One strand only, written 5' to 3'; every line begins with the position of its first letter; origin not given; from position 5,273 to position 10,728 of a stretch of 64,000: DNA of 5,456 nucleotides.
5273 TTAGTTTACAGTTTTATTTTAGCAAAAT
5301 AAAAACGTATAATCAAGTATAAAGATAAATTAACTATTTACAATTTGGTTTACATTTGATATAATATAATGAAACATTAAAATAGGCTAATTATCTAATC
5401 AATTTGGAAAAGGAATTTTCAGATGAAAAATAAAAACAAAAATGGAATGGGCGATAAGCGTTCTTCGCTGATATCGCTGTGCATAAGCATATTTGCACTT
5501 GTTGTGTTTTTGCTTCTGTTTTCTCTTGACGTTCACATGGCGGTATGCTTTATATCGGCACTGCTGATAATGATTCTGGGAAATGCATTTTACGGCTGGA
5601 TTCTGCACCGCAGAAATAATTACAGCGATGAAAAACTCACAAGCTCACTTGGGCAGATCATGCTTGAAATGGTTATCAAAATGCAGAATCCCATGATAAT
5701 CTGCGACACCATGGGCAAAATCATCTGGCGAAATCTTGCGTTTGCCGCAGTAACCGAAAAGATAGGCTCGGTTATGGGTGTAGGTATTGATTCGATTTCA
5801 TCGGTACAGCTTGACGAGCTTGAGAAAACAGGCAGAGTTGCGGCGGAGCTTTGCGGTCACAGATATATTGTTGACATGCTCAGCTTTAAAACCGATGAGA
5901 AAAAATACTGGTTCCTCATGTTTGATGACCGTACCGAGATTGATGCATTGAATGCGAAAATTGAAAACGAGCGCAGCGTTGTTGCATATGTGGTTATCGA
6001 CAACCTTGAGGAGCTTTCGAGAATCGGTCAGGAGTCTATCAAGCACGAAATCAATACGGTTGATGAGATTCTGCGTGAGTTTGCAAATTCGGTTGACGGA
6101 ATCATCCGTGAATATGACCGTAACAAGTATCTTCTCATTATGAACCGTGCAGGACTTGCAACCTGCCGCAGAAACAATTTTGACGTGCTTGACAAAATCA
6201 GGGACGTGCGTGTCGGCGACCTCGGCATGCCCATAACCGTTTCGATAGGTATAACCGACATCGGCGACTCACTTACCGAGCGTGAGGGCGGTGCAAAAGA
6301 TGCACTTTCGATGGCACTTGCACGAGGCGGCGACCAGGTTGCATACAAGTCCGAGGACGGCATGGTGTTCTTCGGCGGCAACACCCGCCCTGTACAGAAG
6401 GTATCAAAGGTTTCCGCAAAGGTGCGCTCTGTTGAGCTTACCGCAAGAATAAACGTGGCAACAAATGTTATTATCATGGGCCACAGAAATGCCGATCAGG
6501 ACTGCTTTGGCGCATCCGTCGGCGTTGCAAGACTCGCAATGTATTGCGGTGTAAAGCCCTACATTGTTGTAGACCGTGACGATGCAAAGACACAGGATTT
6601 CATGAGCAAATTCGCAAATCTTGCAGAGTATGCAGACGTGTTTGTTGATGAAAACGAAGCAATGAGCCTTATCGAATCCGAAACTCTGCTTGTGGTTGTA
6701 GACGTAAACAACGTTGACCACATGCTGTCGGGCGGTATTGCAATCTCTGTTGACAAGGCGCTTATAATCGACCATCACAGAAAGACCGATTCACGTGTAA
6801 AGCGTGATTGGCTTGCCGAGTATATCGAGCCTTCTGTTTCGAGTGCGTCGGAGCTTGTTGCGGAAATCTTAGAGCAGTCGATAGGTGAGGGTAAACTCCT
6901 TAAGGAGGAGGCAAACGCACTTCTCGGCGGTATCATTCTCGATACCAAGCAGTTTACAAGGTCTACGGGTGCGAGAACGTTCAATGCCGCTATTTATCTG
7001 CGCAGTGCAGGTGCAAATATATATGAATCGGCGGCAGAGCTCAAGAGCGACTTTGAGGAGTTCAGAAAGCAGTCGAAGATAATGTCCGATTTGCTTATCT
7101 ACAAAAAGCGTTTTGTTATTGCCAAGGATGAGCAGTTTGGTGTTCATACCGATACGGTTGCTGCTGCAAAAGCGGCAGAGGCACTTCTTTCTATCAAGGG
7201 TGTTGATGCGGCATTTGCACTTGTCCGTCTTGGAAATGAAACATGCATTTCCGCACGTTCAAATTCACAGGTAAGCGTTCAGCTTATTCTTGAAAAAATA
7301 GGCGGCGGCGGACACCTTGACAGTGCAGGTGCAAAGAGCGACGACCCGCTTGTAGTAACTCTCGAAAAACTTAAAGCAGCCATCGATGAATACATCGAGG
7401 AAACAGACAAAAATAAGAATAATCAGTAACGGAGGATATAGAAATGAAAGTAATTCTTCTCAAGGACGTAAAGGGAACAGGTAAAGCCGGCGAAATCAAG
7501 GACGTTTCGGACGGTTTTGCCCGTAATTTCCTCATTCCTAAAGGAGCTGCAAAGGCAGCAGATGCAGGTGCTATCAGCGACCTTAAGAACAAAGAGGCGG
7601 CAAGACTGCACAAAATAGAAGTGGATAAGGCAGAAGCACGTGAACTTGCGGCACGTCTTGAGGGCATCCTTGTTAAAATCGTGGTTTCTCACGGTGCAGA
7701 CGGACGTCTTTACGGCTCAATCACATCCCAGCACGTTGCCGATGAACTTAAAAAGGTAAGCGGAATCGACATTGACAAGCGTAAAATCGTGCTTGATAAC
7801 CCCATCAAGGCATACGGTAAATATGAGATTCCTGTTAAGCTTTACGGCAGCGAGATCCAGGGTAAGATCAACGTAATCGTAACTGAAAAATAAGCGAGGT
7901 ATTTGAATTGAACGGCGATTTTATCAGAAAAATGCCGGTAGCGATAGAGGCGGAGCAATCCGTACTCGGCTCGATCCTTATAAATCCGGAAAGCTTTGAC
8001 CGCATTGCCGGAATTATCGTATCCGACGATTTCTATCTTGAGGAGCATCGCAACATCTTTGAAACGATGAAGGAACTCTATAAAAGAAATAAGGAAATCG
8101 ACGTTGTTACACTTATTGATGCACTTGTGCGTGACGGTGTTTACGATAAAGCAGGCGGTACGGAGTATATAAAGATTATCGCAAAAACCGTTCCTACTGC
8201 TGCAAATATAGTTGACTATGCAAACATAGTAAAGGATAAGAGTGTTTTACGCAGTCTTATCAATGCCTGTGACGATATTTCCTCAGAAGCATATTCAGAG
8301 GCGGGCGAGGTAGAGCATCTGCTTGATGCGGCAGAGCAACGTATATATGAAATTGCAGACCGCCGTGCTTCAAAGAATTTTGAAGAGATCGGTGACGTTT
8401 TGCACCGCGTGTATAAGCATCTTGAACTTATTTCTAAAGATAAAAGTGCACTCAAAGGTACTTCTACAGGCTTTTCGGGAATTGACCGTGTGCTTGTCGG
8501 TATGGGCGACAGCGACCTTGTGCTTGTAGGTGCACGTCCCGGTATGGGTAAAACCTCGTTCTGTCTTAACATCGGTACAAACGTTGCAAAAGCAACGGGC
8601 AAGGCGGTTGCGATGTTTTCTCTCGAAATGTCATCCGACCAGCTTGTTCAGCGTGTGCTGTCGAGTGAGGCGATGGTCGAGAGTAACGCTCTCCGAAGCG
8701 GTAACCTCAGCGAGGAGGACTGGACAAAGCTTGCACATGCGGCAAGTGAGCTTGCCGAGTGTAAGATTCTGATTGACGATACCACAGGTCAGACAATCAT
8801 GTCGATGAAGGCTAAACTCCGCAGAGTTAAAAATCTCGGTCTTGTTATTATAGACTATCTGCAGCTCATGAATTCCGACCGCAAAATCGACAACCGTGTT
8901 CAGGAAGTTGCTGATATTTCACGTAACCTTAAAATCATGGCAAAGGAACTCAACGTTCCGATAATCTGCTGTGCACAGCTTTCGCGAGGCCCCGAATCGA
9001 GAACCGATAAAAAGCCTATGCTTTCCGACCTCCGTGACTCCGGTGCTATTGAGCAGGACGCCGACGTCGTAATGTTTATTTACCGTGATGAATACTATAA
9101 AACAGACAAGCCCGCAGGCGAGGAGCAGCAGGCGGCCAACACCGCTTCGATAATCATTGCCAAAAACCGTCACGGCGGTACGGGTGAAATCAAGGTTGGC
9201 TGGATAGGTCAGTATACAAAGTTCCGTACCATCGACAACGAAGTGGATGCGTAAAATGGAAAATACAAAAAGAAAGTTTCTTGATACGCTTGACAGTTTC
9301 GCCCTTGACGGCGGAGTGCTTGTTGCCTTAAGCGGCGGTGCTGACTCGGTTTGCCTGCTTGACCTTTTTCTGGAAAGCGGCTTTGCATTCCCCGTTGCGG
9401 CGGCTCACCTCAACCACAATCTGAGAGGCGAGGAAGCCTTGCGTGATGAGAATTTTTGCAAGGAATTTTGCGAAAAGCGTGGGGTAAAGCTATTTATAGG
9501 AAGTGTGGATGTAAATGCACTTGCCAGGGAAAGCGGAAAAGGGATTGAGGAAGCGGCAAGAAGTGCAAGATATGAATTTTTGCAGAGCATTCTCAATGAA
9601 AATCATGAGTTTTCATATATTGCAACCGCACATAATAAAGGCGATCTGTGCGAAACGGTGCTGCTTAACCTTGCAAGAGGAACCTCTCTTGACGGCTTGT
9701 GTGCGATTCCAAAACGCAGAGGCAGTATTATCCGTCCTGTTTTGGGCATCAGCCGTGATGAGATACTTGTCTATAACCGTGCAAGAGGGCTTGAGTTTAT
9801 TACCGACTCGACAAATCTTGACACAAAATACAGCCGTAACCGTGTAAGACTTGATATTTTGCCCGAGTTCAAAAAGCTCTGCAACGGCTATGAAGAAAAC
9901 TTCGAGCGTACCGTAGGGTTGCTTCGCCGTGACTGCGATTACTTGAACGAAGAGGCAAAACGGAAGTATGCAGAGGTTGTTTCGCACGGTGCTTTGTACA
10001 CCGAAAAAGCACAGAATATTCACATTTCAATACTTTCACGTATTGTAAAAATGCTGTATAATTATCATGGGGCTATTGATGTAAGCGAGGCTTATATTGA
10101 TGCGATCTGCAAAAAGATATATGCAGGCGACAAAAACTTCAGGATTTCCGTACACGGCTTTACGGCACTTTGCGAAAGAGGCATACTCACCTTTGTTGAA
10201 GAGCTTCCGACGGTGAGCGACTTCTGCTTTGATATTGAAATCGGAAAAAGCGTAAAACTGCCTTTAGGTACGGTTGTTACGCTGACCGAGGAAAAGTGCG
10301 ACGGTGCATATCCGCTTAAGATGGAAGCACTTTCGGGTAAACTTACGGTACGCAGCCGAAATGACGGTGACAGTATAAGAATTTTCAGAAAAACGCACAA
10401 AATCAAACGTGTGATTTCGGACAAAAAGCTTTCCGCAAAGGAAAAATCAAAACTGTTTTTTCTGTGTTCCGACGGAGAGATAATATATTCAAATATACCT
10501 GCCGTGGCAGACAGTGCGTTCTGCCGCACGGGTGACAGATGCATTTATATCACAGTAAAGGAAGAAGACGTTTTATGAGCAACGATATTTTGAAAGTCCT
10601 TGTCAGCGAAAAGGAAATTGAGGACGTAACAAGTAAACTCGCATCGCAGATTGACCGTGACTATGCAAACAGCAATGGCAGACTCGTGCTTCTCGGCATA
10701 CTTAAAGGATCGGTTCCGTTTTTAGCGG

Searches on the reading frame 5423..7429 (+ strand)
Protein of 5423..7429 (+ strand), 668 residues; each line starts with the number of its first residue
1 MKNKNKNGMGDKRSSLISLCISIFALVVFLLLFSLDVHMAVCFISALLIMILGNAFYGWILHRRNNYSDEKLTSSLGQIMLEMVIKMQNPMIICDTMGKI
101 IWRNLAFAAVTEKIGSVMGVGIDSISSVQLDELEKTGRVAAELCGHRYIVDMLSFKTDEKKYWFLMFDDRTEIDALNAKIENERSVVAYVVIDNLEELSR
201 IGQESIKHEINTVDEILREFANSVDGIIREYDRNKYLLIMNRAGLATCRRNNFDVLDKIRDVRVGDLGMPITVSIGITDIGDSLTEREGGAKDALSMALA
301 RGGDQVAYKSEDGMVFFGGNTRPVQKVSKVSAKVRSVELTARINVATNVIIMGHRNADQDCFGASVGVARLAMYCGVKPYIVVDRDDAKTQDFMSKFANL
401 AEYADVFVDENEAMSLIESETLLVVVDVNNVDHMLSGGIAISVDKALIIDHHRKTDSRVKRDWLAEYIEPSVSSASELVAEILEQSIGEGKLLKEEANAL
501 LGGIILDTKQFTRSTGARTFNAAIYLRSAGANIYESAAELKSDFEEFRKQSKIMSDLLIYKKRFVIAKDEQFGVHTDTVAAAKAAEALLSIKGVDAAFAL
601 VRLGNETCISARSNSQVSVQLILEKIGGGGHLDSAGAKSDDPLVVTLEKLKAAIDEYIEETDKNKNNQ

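Call 47: search_protein_families(library=pfam, proteins=[window:5423-7429:+], max_evalue=0.00001)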
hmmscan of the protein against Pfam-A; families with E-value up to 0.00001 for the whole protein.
window:5423-7429:+ (668 aa): 3 families
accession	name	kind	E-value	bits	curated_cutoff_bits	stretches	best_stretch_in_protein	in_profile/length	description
PF24898.2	GGDEF_GdpP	-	4.7e-23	82.3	30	1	191-312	2-122/126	Cyclic-di-AMP phosphodiesterase GdpP-like, GGDEF domain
PF01368.27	DHH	-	5e-18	66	28.1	1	348-504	1-125/125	DHH family, N-terminal domain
PF02272.25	DHHA1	-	2.5e-11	44.4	25.9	1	576-659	13-101/102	DHHA1 domain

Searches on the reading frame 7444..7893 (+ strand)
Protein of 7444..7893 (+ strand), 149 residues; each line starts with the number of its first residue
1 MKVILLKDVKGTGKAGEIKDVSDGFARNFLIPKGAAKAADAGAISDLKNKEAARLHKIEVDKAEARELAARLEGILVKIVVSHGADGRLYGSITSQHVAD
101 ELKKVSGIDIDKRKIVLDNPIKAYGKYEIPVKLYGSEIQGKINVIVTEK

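Call 47: search_protein_families(library=pfam, proteins=[window:7444-7893:+], max_evalue=0.00001)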
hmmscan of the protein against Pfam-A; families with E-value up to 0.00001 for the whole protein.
window:7444-7893:+ (149 aa): 2 families
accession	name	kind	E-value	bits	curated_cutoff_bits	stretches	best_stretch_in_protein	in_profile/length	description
PF03948.19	Ribosomal_L9_C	-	3.4e-25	88.7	23.2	1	63-147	1-85/86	Ribosomal protein L9, C-terminal domain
PF01281.25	Ribosomal_L9_N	-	1.5e-21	76.1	20.7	1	1-46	1-46/47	Ribosomal protein L9, N-terminal domain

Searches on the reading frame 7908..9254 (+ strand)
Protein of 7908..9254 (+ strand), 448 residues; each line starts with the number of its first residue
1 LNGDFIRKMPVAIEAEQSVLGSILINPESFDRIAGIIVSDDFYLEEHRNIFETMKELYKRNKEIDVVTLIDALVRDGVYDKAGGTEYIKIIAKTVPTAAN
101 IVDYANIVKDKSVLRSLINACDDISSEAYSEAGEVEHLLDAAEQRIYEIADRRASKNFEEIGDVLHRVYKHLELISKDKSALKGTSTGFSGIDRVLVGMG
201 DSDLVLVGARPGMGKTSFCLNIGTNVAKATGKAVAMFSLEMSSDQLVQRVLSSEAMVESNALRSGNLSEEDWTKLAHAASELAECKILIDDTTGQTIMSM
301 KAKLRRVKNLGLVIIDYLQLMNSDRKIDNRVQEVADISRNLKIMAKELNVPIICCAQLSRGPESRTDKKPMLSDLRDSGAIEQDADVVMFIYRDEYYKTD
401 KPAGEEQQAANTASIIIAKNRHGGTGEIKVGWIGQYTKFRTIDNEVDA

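Call 47: search_protein_families(library=pfam, proteins=[window:7908-9254:+], max_evalue=0.00001)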
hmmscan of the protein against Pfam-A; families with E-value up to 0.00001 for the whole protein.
window:7908-9254:+ (448 aa): 3 families
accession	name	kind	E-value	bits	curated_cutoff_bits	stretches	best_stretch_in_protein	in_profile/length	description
PF03796.21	DnaB_C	-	2.9e-102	341.9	27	1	184-440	1-254/255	DnaB-like helicase C terminal domain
PF00772.26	DnaB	-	2e-34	118.1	23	1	9-110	2-103/103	DnaB-like helicase N terminal domain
PF13481.12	AAA_25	-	9e-10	38.9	27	1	202-356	33-188/195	AAA domain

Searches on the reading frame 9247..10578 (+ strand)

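Call 47: search_protein_families(library=pfam, proteins=[window:9247-10578:+], max_evalue=0.00001)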
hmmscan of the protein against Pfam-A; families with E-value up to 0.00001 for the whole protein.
window:9247-10578:+ (443 aa): 1 family
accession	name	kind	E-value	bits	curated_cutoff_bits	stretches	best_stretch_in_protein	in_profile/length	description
PF01171.26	ATP_bind_3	-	4.6e-51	173.6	27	1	24-201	2-180/182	PP-loop family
